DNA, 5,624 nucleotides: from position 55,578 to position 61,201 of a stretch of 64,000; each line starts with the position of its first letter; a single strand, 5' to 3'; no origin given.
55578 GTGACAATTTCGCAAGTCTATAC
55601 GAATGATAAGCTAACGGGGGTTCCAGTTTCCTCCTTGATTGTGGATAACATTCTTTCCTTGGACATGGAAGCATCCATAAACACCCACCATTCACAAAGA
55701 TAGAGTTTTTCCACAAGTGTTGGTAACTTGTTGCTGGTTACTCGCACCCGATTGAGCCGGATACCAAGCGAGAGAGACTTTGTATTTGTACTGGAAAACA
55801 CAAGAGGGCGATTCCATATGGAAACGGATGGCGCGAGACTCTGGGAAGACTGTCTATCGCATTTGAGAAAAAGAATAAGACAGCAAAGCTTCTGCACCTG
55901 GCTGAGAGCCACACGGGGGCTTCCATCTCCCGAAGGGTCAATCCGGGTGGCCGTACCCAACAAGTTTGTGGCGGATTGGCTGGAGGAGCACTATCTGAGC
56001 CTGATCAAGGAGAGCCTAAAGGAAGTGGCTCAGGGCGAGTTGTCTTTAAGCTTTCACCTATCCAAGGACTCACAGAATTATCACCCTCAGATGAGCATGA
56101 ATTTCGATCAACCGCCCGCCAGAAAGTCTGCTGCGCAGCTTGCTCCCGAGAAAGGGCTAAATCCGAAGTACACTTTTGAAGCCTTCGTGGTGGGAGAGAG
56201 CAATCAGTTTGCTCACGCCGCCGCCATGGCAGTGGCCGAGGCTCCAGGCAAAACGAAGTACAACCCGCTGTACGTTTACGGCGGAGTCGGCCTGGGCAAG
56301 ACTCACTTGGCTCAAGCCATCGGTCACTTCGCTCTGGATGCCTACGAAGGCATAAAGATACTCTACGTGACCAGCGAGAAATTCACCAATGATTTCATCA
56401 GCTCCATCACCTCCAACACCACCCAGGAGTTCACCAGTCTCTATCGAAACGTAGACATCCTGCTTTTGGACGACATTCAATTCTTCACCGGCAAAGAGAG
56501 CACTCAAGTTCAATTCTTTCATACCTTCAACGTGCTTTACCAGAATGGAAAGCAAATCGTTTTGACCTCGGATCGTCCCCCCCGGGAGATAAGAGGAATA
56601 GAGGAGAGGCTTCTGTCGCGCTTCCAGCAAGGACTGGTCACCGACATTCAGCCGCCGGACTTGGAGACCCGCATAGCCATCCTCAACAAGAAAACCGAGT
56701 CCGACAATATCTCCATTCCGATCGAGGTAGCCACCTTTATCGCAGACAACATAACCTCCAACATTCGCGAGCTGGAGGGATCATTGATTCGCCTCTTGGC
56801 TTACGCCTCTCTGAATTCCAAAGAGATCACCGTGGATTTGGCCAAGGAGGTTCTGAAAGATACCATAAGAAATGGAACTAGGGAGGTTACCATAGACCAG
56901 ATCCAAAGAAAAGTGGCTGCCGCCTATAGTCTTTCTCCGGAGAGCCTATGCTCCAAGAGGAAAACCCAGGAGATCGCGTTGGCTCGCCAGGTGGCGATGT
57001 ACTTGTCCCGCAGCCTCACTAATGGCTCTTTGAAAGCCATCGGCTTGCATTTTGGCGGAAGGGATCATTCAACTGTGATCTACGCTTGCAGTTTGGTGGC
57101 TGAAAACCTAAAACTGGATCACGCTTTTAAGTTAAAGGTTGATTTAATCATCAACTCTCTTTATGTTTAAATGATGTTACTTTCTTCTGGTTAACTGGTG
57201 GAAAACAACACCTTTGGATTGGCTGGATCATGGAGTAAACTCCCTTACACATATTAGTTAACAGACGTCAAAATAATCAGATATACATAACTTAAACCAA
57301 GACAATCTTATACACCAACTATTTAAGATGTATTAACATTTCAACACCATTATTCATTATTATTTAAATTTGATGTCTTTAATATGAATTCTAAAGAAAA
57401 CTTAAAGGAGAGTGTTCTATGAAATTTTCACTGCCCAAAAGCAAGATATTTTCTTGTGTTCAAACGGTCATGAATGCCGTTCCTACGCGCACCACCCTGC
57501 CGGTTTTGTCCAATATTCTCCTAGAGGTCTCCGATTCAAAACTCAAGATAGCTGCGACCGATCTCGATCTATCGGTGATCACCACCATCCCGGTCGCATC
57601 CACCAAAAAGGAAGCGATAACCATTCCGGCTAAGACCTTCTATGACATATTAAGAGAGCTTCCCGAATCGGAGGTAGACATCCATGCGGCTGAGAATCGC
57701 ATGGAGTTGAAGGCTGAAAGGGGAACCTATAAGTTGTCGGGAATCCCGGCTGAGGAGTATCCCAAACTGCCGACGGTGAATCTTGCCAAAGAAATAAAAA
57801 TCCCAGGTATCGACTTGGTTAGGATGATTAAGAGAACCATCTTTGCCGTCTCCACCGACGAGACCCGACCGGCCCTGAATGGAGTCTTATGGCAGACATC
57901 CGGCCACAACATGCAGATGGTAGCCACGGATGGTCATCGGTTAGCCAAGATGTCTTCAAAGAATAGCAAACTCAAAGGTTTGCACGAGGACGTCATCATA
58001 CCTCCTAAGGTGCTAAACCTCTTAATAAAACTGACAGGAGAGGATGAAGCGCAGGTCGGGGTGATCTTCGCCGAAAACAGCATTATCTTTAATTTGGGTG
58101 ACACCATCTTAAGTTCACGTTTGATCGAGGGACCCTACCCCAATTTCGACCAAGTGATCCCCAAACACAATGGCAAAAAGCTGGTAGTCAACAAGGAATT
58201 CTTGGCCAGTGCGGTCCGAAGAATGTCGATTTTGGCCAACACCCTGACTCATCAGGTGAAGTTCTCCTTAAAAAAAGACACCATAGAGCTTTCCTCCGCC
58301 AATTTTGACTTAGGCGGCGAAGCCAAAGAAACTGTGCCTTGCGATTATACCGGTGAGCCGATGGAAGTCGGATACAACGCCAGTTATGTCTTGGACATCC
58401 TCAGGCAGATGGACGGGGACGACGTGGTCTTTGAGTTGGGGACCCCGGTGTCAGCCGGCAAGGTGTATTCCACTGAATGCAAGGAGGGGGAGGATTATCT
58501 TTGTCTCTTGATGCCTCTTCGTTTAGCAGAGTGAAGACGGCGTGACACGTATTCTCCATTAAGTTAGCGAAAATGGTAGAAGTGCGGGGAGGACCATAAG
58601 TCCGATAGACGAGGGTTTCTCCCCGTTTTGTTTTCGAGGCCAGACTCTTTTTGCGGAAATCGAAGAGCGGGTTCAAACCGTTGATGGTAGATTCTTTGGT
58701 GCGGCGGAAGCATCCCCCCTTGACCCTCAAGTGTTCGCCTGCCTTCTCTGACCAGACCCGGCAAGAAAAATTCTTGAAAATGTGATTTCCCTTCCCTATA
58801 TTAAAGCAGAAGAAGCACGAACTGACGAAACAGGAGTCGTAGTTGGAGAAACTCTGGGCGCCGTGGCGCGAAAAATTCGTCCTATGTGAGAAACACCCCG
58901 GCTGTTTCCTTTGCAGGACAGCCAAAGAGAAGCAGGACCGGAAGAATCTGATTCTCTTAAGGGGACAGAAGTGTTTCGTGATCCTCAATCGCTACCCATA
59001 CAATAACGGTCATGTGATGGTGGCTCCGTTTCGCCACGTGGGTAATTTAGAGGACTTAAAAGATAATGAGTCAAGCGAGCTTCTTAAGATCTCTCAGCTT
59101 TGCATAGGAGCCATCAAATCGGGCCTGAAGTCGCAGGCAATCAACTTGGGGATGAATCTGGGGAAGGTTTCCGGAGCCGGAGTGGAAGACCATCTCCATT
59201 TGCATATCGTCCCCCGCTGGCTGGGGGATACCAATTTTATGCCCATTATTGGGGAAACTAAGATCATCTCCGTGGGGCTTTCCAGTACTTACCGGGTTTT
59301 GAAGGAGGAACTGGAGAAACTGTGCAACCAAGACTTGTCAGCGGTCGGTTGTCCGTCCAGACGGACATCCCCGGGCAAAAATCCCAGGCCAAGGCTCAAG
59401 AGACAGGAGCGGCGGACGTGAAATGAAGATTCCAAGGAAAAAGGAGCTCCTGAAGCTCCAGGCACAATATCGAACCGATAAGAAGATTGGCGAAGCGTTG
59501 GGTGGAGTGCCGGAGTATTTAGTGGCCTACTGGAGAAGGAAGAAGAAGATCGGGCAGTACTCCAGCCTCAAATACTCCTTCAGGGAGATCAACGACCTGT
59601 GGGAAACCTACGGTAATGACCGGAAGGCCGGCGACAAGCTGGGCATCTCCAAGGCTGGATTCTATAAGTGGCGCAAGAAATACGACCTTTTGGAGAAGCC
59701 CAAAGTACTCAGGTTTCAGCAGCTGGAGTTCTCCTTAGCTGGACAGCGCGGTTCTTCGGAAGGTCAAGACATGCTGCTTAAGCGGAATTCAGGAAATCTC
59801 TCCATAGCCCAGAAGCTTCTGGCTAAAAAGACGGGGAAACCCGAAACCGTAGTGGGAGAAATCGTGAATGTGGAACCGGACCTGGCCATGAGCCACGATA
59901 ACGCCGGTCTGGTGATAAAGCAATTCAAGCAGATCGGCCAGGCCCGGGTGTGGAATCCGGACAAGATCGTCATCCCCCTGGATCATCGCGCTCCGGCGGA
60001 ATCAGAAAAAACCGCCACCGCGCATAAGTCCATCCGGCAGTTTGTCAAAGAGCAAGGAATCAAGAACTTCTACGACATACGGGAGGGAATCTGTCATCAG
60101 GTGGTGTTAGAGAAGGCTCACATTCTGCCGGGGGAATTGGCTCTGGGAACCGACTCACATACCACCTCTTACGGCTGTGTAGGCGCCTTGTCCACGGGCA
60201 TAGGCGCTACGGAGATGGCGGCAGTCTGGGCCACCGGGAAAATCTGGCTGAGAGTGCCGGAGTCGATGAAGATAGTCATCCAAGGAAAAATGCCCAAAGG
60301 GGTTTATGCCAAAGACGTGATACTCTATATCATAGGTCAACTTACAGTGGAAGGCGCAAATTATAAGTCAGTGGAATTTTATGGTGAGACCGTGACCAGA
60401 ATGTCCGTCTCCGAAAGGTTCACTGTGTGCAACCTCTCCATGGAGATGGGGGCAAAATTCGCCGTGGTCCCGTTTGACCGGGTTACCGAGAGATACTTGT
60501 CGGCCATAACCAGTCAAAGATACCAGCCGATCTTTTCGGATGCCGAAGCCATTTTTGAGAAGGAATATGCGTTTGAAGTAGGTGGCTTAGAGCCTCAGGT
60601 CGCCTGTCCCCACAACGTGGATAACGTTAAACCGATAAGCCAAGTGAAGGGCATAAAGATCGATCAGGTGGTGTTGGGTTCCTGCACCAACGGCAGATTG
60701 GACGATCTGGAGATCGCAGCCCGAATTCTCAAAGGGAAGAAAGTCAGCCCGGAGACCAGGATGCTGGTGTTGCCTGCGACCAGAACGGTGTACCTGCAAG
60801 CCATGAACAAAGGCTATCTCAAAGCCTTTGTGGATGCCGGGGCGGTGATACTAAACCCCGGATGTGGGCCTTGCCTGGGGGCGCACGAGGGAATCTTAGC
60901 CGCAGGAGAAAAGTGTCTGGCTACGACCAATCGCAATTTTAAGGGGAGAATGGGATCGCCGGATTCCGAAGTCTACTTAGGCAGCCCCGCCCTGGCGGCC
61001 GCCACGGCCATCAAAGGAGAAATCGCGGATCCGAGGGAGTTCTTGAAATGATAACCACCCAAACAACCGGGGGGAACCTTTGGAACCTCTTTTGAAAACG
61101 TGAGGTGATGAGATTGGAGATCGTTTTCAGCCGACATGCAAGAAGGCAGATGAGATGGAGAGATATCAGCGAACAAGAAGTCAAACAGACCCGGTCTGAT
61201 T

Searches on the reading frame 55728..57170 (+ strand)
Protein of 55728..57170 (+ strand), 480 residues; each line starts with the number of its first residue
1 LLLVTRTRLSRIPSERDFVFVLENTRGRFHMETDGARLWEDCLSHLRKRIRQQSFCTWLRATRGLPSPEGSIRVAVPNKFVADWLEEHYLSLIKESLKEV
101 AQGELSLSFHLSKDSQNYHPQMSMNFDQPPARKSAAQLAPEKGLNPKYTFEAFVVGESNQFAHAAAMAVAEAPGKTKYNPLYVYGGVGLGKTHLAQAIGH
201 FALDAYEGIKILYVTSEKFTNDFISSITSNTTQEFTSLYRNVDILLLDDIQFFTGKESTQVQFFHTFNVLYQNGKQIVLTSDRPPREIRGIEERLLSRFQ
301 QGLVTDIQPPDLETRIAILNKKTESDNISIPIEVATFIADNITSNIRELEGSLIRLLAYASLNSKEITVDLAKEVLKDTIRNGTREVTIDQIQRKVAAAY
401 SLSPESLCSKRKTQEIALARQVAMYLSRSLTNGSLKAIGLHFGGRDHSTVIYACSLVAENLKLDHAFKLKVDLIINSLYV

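Call 64: search_protein_families(library=pfam, proteins=[window:55728-57170:+], max_evalue=0.00001)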
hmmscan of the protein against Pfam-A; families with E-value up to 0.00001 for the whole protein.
window:55728-57170:+ (480 aa): 4 families
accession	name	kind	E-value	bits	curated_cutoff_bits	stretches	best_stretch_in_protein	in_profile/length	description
PF00308.24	Bac_DnaA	-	7e-67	225.1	23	1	144-306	1-162/162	Bacterial DnaA ATPAse domain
PF08299.17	Bac_DnaA_C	-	4.9e-28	97.4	31.5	1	389-455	1-67/69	Bacterial dnaA protein helix-turn-helix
PF11638.13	DnaA_N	-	5.2e-17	61.8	24.6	1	37-98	2-64/65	DnaA N-terminal domain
PF01695.23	IstB_IS21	-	1e-08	35.5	24.1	1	182-284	96-195/238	IstB-like ATP binding protein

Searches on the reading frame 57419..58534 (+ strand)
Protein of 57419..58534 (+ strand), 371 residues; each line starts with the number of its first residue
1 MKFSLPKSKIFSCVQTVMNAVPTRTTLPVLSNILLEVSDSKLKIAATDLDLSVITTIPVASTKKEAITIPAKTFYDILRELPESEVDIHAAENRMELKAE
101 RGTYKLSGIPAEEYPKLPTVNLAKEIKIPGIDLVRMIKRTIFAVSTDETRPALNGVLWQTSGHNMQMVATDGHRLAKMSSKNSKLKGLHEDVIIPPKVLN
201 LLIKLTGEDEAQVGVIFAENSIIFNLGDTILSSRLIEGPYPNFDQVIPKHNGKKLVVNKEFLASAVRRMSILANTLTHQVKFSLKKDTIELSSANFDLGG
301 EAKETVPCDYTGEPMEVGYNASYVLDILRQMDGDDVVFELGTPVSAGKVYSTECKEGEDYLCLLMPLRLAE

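Call 64: search_protein_families(library=pfam, proteins=[window:57419-58534:+], max_evalue=0.00001)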
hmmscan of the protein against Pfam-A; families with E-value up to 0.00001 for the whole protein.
window:57419-58534:+ (371 aa): 3 families
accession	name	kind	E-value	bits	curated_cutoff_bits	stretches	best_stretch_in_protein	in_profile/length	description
PF00712.24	DNA_pol3_beta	-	1.5e-38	132.1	24.4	1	1-118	1-120/120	DNA polymerase III beta subunit, N-terminal domain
PF02767.21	DNA_pol3_beta_2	-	1.1e-35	122.8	27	2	130-242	4-116/116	DNA polymerase III beta subunit, central domain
PF02768.20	DNA_pol3_beta_3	-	1.2e-22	80.4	27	1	245-351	2-107/121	DNA polymerase III beta subunit, C-terminal domain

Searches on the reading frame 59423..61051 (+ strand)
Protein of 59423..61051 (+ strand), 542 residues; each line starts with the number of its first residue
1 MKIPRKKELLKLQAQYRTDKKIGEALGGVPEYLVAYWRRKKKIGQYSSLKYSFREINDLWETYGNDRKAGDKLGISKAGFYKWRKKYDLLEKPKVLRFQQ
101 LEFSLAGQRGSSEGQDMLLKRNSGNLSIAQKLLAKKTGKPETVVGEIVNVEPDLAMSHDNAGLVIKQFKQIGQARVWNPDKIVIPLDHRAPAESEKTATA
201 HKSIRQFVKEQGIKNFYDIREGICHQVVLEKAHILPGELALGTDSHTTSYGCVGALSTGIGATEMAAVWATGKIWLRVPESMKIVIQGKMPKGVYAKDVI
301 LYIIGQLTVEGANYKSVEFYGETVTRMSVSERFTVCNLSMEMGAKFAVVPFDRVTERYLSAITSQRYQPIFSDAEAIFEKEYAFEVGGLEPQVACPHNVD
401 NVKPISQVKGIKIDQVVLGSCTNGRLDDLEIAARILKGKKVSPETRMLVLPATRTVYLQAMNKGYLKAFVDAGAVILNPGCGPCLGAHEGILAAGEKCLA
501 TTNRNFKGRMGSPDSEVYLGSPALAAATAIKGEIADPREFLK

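Call 64: search_protein_families(library=pfam, proteins=[window:59423-61051:+], max_evalue=0.00001)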
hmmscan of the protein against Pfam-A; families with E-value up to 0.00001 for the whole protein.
window:59423-61051:+ (542 aa): 1 family
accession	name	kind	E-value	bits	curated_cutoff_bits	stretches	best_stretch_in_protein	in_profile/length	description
PF00330.25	Aconitase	-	3.4e-99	333.4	28.7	2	146-408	15-306/463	Aconitase family (aconitate hydratase)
